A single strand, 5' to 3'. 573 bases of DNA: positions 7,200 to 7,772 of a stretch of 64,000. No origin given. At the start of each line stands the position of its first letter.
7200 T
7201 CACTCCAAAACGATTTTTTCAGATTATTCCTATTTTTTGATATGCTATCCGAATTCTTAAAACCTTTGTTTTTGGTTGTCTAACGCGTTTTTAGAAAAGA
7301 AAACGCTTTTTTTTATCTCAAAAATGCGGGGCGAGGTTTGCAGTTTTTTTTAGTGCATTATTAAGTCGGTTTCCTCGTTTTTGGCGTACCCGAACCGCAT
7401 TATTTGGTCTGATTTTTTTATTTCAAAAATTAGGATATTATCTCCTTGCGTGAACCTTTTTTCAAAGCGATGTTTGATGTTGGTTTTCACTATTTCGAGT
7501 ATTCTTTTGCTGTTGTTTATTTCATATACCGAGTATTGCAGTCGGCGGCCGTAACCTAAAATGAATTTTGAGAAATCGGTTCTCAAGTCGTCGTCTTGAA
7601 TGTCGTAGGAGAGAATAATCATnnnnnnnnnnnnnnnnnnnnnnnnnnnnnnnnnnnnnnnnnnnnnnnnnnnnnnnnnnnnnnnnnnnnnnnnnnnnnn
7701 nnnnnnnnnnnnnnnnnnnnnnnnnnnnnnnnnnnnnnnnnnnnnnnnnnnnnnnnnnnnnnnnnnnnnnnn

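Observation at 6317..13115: A complete type V-A CRISPR-Cas12a locus forms a sharply AT-rich island in a GC-richer archaeal chromosome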

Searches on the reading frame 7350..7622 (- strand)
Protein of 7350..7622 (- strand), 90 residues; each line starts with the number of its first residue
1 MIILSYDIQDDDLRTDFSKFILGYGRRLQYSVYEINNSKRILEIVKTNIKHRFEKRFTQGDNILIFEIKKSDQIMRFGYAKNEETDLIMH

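Call 4: search_protein_families(library=pfam, proteins=[window:7350-7622:-])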
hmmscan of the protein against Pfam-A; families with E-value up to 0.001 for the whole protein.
window:7350-7622:- (90 aa): 1 family
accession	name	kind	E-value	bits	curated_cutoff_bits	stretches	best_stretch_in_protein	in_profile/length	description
PF09827.14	CRISPR_Cas2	-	9.7e-12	45.4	23.8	1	1-72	2-70/74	CRISPR associated protein Cas2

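Call 5: search_protein_families(library=ncbifam, proteins=[window:7350-7622:-])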
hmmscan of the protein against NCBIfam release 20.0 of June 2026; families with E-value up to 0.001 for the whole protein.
window:7350-7622:- (90 aa): 1 family
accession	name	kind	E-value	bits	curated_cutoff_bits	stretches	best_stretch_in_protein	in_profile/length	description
TIGR01573.1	cas2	equivalog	4.7e-09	36.4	24.5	1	2-71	3-73/96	CRISPR-associated endonuclease Cas2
